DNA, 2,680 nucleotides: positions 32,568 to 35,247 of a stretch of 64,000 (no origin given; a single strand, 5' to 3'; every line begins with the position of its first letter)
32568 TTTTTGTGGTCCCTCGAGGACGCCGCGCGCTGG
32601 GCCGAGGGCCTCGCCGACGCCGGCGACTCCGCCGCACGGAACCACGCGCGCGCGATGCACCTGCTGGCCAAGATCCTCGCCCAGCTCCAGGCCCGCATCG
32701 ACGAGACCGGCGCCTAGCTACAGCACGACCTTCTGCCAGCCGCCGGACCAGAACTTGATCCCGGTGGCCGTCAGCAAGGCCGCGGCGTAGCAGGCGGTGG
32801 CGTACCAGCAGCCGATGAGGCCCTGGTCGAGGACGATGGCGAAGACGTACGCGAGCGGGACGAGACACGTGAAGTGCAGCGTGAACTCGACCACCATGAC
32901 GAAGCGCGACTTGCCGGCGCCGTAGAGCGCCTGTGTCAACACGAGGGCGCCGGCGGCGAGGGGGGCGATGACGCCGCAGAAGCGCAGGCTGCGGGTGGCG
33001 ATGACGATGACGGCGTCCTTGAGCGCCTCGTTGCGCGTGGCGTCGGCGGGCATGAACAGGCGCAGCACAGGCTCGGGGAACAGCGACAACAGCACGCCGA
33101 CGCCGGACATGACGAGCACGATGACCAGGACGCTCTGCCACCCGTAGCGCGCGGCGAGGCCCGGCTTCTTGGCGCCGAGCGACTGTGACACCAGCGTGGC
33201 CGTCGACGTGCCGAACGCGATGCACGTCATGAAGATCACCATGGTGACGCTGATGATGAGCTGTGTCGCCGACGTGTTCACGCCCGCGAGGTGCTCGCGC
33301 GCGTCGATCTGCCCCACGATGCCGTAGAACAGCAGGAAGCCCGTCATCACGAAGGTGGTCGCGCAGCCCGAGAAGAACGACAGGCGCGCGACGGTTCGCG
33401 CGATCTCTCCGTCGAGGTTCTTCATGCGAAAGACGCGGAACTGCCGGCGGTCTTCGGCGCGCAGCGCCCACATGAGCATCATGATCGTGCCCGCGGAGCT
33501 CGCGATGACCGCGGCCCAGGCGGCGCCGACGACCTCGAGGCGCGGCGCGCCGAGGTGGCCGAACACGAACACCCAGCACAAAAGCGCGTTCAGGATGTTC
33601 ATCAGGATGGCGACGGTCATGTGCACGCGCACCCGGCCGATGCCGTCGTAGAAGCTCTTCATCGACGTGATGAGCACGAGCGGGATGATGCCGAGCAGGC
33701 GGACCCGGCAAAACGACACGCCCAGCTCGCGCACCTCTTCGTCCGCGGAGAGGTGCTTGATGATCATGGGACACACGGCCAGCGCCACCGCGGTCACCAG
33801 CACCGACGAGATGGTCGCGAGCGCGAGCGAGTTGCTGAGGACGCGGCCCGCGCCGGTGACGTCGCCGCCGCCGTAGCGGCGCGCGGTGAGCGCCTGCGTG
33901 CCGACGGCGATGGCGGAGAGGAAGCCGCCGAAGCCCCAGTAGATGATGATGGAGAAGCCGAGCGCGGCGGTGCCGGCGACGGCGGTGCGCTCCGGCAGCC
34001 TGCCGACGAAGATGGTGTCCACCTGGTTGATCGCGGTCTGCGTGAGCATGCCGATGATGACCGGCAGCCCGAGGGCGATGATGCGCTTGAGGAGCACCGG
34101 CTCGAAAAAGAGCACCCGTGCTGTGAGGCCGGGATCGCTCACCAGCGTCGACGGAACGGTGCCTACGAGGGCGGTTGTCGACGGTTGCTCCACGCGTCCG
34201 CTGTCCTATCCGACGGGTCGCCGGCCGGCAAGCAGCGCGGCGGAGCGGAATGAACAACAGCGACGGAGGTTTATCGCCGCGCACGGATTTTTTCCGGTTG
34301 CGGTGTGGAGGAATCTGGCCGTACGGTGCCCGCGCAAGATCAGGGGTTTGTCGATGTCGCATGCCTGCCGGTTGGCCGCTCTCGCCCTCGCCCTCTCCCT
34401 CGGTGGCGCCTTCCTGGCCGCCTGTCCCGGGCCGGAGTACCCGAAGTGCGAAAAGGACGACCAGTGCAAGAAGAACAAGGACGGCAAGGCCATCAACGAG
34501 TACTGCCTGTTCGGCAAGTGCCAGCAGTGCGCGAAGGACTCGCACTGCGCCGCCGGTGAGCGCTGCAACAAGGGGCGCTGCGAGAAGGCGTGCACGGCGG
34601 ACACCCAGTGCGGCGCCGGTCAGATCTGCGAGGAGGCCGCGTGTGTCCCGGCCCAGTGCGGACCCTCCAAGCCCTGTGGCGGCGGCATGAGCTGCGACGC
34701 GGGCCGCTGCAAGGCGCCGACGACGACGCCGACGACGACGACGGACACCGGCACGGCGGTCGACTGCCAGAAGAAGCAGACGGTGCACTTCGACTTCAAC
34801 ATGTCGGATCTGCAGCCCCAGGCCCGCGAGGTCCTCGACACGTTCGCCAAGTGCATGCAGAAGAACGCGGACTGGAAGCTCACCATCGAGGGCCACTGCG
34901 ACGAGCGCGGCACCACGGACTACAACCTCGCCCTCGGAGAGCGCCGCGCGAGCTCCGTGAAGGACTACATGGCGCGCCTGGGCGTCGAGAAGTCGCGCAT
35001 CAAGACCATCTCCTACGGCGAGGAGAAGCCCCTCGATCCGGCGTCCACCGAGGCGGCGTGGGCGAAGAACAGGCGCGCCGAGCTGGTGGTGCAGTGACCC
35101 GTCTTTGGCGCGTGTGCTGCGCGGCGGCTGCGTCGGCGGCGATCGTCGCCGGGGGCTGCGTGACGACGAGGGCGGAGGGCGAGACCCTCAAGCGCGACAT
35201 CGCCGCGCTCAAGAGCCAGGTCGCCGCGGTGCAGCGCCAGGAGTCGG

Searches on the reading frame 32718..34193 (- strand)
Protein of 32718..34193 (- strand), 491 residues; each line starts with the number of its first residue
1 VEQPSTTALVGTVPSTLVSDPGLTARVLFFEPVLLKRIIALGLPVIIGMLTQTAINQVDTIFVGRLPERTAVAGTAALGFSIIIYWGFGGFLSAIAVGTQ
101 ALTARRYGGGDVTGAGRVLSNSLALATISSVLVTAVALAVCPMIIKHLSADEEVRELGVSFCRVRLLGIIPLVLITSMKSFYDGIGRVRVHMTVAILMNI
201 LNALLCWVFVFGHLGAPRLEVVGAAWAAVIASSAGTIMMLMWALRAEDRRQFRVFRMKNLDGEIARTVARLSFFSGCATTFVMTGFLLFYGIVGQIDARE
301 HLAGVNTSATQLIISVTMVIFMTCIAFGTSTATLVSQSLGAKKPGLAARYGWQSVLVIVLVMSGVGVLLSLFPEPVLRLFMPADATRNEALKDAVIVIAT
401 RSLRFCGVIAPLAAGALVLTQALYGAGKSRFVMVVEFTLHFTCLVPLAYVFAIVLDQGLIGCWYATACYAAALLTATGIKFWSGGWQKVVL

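Call 51: search_protein_families(library=pfam, proteins=[window:32718-34193:-], max_evalue=0.001)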
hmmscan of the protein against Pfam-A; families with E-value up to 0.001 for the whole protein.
window:32718-34193:- (491 aa): 1 family
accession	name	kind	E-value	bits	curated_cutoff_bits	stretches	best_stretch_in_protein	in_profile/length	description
PF01554.23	MatE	-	1.2e-37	129.5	24.9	2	44-208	1-161/161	MatE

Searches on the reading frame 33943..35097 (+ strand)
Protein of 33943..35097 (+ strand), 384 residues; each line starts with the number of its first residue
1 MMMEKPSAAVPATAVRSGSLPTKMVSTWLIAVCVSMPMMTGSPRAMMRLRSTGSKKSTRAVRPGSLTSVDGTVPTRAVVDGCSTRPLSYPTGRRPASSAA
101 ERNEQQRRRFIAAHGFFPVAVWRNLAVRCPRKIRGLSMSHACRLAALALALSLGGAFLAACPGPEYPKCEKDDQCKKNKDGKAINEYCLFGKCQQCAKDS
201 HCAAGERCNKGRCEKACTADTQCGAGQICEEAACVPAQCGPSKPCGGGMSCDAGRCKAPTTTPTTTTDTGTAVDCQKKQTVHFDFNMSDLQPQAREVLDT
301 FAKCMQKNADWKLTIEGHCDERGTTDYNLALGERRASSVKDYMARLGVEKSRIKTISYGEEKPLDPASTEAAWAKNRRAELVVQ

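Call 51: search_protein_families(library=pfam, proteins=[window:33943-35097:+], max_evalue=0.001)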
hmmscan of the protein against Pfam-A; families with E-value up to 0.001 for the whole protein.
window:33943-35097:+ (384 aa): 2 families
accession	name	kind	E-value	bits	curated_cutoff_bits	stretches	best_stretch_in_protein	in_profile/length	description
PF00691.25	OmpA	-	4.2e-22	78.8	27.2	1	283-377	2-98/98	OmpA family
PF05359.17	DUF748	-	0.0008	18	50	0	279-322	879-922/1037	Domain of Unknown Function (DUF748)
